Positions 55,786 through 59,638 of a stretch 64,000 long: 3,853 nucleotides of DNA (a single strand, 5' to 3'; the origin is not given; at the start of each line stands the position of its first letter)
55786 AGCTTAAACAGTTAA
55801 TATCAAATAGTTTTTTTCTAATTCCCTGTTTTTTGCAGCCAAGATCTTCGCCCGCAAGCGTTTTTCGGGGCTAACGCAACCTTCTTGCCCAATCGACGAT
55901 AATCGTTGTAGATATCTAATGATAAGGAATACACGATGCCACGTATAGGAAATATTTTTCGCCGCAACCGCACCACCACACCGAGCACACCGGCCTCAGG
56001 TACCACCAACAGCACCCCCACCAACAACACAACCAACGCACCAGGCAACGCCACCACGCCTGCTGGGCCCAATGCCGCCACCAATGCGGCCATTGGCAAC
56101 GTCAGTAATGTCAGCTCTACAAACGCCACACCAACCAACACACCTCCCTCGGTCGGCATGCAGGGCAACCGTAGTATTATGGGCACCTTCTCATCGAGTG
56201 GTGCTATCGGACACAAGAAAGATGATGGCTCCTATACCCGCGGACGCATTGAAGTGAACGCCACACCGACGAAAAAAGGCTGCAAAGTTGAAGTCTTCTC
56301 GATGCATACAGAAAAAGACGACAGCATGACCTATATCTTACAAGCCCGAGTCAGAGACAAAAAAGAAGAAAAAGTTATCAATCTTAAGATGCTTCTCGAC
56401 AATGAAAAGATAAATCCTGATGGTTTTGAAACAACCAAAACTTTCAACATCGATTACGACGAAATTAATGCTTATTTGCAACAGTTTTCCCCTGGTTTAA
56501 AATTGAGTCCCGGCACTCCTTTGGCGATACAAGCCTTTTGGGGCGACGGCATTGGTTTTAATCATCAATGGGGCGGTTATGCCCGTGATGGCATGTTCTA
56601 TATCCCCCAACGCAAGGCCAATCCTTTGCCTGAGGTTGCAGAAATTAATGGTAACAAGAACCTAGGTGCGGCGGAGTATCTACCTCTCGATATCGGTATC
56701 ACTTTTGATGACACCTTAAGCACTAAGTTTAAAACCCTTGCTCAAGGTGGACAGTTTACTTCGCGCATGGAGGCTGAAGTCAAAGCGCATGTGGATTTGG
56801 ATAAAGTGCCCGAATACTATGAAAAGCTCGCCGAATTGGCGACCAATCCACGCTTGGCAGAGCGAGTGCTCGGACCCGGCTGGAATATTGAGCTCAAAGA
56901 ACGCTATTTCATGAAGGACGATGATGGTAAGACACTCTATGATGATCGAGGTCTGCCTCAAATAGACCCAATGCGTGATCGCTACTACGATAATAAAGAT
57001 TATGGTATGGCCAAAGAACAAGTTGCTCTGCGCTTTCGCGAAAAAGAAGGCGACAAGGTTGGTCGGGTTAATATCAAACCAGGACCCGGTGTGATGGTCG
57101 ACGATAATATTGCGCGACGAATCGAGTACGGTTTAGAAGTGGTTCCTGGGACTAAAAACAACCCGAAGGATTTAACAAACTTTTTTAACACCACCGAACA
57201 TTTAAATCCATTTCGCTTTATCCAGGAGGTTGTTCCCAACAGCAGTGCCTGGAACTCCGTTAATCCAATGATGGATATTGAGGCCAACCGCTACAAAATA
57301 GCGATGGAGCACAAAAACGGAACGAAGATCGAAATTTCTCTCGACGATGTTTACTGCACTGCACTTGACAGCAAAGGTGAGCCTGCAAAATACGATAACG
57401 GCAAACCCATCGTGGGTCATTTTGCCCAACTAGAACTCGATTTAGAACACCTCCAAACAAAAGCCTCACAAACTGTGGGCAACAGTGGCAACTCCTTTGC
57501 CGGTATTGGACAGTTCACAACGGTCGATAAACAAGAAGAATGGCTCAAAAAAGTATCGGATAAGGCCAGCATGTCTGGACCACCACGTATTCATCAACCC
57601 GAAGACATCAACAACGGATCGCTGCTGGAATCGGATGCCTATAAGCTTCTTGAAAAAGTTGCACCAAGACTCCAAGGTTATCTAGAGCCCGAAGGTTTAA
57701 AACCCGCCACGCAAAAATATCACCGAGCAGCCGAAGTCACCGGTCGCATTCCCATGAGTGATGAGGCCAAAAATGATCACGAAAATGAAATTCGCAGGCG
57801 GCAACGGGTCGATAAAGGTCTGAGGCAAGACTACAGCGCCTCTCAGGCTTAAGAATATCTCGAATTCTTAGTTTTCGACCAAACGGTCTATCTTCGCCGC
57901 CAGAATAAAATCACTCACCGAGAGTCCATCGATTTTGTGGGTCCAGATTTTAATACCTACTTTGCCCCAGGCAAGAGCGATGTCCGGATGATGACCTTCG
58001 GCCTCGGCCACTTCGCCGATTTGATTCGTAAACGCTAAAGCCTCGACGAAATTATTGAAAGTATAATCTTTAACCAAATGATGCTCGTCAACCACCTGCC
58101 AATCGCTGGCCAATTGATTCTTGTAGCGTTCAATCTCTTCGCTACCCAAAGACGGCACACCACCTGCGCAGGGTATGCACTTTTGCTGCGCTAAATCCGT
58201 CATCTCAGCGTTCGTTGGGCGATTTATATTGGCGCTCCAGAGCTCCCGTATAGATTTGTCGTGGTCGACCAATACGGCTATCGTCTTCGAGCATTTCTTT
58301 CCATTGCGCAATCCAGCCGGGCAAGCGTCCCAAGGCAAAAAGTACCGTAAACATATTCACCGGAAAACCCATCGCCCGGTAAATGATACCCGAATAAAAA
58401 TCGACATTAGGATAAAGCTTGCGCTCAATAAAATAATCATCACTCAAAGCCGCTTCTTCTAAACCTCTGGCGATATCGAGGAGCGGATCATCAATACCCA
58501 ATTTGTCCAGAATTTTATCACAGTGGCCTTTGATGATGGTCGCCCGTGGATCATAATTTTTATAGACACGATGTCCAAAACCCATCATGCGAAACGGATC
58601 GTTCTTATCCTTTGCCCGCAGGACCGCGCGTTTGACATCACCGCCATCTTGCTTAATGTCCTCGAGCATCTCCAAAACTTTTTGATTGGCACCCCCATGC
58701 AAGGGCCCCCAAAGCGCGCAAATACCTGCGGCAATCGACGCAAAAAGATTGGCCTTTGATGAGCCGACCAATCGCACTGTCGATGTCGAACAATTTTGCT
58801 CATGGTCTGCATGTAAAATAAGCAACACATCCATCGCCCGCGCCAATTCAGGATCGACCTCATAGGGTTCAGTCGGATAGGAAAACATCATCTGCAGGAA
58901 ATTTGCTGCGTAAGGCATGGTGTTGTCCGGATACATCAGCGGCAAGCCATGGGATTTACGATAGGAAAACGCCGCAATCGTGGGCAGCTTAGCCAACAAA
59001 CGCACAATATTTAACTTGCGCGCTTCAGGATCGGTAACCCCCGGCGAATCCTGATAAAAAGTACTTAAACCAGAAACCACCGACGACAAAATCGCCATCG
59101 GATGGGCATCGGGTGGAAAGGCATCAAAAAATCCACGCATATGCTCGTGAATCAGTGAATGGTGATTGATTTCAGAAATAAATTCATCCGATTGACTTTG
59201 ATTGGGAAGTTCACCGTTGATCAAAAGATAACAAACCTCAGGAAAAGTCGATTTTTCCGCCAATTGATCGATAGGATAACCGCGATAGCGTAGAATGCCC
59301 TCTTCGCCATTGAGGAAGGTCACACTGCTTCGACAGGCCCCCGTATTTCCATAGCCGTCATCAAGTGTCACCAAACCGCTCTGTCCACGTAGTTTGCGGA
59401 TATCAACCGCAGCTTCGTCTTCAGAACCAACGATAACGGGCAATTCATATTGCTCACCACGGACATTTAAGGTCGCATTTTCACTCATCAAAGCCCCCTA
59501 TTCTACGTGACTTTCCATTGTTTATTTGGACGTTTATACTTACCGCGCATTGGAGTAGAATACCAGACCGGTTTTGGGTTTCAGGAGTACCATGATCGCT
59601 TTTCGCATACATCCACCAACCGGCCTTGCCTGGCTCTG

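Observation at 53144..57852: Tandem pair of paralogous effector-like proteins with low-complexity linkers and a shared novel C-terminal module, between dnaE and PCD/gltA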

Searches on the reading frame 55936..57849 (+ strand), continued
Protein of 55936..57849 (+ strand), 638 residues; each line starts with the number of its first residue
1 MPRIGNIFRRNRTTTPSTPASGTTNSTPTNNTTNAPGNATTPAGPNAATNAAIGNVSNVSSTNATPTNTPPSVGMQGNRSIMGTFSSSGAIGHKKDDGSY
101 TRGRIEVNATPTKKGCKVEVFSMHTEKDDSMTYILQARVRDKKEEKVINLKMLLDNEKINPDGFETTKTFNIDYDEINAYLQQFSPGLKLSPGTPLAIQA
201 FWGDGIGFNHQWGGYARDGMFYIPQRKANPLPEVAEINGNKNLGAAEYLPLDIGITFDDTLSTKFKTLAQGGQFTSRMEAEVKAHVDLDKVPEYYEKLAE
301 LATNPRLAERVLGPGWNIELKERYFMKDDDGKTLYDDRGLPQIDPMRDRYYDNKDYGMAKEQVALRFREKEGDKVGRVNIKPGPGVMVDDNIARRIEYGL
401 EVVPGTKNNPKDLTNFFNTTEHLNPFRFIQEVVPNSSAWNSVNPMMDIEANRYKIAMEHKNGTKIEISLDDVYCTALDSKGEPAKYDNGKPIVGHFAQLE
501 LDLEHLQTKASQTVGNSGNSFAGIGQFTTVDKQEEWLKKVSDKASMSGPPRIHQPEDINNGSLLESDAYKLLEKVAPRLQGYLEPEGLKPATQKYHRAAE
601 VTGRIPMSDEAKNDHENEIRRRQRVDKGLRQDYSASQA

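Call 51: find_encoding_contigs(protein=P0033, flank=8000, max_places=2)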
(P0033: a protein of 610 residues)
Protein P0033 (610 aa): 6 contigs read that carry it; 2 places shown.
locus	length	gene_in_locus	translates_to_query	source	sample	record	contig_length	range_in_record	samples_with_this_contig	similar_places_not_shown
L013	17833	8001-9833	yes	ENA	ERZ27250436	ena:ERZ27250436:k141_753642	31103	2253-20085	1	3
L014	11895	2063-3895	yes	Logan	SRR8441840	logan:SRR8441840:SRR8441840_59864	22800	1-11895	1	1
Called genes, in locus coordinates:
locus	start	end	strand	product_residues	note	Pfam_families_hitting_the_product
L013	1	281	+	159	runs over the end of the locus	-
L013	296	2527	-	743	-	PF13306:LRR_5, PF00560:LRR_1 (faint), PF12799:LRR_4 (faint), PF13855:LRR_8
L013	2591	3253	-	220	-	-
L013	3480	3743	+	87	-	-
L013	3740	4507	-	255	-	-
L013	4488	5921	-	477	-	-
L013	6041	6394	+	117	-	-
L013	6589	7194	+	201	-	-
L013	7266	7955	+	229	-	-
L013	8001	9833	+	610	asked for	-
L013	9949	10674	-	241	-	PF00625:Guanylate_kin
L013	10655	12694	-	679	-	-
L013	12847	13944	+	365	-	-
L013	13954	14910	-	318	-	PF08857:ParBc_2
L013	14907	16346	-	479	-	-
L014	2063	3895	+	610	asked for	-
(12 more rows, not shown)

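Call 57: search_protein_families(library=pfam, alignment_id=A4, max_evalue=0.001)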
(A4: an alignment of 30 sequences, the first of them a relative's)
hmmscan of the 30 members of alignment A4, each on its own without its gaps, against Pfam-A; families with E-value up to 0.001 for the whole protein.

A. member 1, P0097 (1178 aa): 0 families

B. families by the number of members that match (of 30 scanned): 1 family
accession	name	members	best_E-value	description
PF01928.26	CYTH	13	4.7e-09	CYTH domain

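Call 73: find_encoding_contigs(protein=P0003, flank=5000, max_places=2)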
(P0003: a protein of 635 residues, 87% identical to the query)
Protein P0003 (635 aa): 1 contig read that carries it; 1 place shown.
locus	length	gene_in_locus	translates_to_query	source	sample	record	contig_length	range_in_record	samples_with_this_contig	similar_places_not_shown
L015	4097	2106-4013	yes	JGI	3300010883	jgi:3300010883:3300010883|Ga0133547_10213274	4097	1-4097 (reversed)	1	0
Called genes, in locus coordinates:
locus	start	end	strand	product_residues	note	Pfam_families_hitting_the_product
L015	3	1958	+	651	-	?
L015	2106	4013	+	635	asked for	-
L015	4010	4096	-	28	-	?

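Call 74: find_encoding_contigs(protein=P0004, flank=7000, max_places=2)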
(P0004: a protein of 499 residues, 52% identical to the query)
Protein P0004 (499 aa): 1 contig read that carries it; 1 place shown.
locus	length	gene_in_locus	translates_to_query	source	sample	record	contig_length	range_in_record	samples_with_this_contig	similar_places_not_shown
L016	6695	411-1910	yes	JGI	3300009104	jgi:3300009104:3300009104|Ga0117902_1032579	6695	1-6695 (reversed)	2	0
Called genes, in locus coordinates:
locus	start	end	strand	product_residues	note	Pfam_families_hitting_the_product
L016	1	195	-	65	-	?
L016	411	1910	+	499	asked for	-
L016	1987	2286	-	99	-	-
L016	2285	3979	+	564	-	-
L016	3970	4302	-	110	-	PF01329:Pterin_4a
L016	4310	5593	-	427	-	PF00285:Citrate_synt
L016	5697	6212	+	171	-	-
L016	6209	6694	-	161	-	?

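Call 75: find_encoding_contigs(protein=P0007, flank=8000, max_places=1)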
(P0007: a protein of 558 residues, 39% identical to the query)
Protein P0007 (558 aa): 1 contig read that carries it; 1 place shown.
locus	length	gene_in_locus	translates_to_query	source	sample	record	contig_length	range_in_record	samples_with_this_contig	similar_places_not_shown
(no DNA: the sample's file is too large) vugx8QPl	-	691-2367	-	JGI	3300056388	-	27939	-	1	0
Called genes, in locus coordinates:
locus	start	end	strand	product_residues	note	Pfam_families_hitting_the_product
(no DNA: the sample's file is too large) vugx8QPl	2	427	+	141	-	?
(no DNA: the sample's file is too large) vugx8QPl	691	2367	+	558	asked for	-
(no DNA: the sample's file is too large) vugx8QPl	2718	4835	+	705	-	PF00224:PK (faint)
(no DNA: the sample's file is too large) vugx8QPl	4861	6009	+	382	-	-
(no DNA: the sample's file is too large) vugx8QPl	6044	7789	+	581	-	PF00962:A_deaminase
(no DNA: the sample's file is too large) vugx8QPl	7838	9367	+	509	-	PF13541:ChlI, PF00493:MCM (faint), PF01078:Mg_chelatase, PF07728:AAA_5, PF00004:AAA (faint), PF13335:Mg_chelatase_C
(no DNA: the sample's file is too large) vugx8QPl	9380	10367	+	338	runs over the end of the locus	PF00154:RecA_N, PF06745:ATPase (faint), PF08423:Rad51 (weak), PF21096:RecA_C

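Call 80: search_protein_families(library=padloc, proteins=[window:55936-57849:+], max_evalue=0.01)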
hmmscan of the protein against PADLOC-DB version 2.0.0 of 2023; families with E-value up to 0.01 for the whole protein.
window:55936-57849:+ (638 aa): 0 families

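Call 81: search_protein_families(library=phrogs, proteins=[window:55936-57849:+], max_evalue=0.01)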
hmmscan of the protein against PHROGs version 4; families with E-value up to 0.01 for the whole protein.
window:55936-57849:+ (638 aa): 0 families

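Call 83: find_related_loci(query=A2, collection=viral_contigs, flank=5000)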
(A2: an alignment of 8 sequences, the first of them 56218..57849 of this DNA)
Query A2 (544 aa) in viral_contigs; peptide patterns used: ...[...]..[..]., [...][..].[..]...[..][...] (x = any residue, [..] = any of these).
10 stretches matched a pattern, but none encodes a relative of the query by tblastn (E <= 1e-3).
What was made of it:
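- Tried and rejected: There are no relatives in viral contigs (call 83).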

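Call 84: find_related_loci(query=A2, collection=metagenome_contigs, flank=8000)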
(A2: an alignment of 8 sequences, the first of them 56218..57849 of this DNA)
Query A2 (544 aa) in metagenome_contigs; peptide patterns used: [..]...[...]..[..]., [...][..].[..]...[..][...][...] (x = any residue, [..] = any of these).
169 stretches matched a pattern; 1 encode a relative of the query (tblastn E <= 1e-3); 1 distinct loci.
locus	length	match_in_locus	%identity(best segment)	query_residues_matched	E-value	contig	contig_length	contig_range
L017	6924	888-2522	40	3-516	3e-124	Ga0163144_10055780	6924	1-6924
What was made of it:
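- Tried and rejected: The metagenome-contig pattern scan added one locus (call 84).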

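Call 85: find_encoding_contigs(protein=P0065, flank=10000, max_places=1)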
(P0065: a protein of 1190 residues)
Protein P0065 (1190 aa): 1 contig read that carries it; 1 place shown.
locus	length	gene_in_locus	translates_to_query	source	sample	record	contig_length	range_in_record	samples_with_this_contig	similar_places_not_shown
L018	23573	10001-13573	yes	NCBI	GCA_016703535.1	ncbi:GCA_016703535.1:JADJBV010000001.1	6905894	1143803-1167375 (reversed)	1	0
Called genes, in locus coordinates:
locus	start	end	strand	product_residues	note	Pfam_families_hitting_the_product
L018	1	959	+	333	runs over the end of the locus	PF00578:AhpC-TSA, PF08534:Redoxin, PF00085:Thioredoxin (weak), PF13098:Thioredoxin_2 (weak), PF13905:Thioredoxin_8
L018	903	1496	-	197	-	PF02545:Maf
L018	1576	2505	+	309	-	-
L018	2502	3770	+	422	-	-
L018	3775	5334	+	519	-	-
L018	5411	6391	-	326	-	-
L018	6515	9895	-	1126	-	PF00224:PK, PF03328:HpcH_HpaI (weak)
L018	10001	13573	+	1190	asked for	-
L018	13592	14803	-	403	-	-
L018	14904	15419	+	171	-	-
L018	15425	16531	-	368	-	PF06559:DCD_N, PF22769:DCD, PF22569:DCD_C, PF22769:DCD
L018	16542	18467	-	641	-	-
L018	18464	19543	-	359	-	PF04055:Radical_SAM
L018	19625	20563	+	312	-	PF13449:Phytase-like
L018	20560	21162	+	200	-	PF00293:NUDIX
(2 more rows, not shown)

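Call 86: find_encoding_contigs(protein=P0017, flank=10000, max_places=1)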
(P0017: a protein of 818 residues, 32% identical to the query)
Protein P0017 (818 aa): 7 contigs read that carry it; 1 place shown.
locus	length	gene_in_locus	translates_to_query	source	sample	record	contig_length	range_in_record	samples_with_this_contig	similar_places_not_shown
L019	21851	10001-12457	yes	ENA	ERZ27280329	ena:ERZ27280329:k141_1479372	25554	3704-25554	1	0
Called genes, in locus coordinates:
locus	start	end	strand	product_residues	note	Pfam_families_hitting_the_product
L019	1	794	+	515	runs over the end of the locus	PF00672:HAMP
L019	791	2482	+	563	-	-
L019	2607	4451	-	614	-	PF13522:GATase_6, PF13537:GATase_7, PF01380:SIS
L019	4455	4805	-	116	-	-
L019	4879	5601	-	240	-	PF13098:Thioredoxin_2 (weak), PF13462:Thioredoxin_4, PF01323:DSBA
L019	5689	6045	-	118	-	-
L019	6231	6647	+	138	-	PF10722:YbjN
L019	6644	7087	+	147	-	PF10722:YbjN (weak)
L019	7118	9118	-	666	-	PF05496:RuvB_N (weak), PF13177:DNA_pol3_delta2, PF13191:AAA_16 (faint), PF13604:AAA_30 (faint), PF00004:AAA, PF13401:AAA_22 (weak), PF22608:DNAX_ATPase_lid, PF12169:DNA_pol3_gamma3, +1 more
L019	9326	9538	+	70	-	PF00830:Ribosomal_L28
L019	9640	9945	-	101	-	PF13237:Fer4_10 (faint), PF13183:Fer4_8 (faint), PF12838:Fer4_7 (weak), PF13187:Fer4_9 (weak), PF13484:Fer4_16 (faint), PF12797:Fer4_2 (weak), PF12837:Fer4_6 (weak), PF00037:Fer4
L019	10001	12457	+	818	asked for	-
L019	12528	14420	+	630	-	PF13948:DUF4215 (faint), PF13517:FG-GAP_3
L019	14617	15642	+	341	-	-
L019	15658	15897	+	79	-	-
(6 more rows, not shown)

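Call 87: find_encoding_contigs(protein=P0036, flank=10000, max_places=1)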
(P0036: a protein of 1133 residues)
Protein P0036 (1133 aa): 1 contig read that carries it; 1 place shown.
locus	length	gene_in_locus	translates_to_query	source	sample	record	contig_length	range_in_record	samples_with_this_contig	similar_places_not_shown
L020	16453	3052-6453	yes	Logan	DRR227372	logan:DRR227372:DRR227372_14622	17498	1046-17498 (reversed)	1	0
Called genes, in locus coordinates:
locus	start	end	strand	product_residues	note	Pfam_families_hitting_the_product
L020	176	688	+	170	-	PF00885:DMRL_synthase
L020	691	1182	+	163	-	PF01029:NusB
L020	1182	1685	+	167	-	-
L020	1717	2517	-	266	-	PF03167:UDG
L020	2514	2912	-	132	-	-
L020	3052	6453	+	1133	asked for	PF01928:CYTH (faint)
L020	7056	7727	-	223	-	PF00440:TetR_N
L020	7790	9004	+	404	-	PF00144:Beta-lactamase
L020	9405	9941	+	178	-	PF04545:Sigma70_r4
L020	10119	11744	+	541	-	PF02142:MGS, PF01808:AICARFT_IMPCHas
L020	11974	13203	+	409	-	PF02812:ELFV_dehydrog_N, PF00208:ELFV_dehydrog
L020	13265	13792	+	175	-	PF00027:cNMP_binding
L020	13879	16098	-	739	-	PF08298:AAA_PrkA, PF06798:PrkA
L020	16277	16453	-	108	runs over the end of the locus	-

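Call 88: find_encoding_contigs(protein=P0030, flank=10000, max_places=1)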
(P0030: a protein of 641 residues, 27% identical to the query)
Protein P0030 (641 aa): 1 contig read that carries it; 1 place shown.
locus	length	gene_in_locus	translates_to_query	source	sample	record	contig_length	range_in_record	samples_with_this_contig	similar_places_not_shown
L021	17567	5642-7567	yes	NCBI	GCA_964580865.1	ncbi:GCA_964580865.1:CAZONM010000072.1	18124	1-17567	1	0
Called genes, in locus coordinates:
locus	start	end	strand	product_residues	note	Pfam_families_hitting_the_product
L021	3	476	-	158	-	?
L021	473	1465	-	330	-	PF01381:HTH_3, PF13560:HTH_31, PF12727:PBP_like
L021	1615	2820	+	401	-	PF13439:Glyco_transf_4, PF20706:GT4-conflict (weak), PF00534:Glycos_transf_1, PF13692:Glyco_trans_1_4, PF13524:Glyco_trans_1_2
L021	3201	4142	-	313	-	PF00126:HTH_1, PF03466:LysR_substrate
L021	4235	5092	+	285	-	PF01370:Epimerase (faint), PF05368:NmrA, PF13460:NAD_binding_10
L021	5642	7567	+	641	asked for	-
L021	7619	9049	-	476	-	PF05138:PaaA_PaaC (faint)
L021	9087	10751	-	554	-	PF00378:ECH_1, PF16113:ECH_2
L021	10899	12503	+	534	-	PF00171:Aldedh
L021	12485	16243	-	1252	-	PF00069:Pkinase, PF07714:PK_Tyr_Ser-Thr, PF24807:WD40_CDC20-Fz (faint), PF25173:Beta-prop_WDR3_1st (faint), PF24814:WD40_Prp19 (weak), PF25175:Beta-prop_WDR5 (weak), PF23381:Beta-prop_IFT122_1st, PF25174:Beta-prop_THOC3, +6 more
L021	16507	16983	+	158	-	PF09424:YqeY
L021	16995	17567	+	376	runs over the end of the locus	?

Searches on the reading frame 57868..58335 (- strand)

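Call 59: search_protein_families(library=pfam, proteins=[window:57868-58335:-], max_evalue=0.0001)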
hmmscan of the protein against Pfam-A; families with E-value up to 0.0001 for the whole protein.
window:57868-58335:- (155 aa): 1 family
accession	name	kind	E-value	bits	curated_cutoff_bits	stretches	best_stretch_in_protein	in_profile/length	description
PF01329.24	Pterin_4a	-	3e-29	101.4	26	1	63-152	3-91/91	Pterin 4 alpha carbinolamine dehydratase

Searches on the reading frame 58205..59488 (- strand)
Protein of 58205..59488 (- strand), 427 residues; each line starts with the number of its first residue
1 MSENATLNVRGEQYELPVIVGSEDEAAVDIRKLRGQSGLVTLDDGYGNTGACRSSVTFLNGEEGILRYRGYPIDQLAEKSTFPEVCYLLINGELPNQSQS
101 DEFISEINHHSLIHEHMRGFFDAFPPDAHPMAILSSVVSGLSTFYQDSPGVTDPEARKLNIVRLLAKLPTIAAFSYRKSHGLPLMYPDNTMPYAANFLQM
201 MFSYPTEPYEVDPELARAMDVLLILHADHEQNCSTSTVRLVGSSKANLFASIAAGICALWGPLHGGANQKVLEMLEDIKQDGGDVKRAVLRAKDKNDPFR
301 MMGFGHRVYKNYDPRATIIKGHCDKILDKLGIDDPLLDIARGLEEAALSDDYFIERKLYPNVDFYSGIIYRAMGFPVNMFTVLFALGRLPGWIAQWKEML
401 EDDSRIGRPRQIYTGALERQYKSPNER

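Call 59: search_protein_families(library=pfam, proteins=[window:58205-59488:-], max_evalue=0.0001)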
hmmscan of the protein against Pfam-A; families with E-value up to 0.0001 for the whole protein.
window:58205-59488:- (427 aa): 1 family
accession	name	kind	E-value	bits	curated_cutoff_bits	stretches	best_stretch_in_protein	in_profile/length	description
PF00285.26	Citrate_synt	-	9e-142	472.8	27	1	45-410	1-357/357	Citrate synthase, C-terminal domain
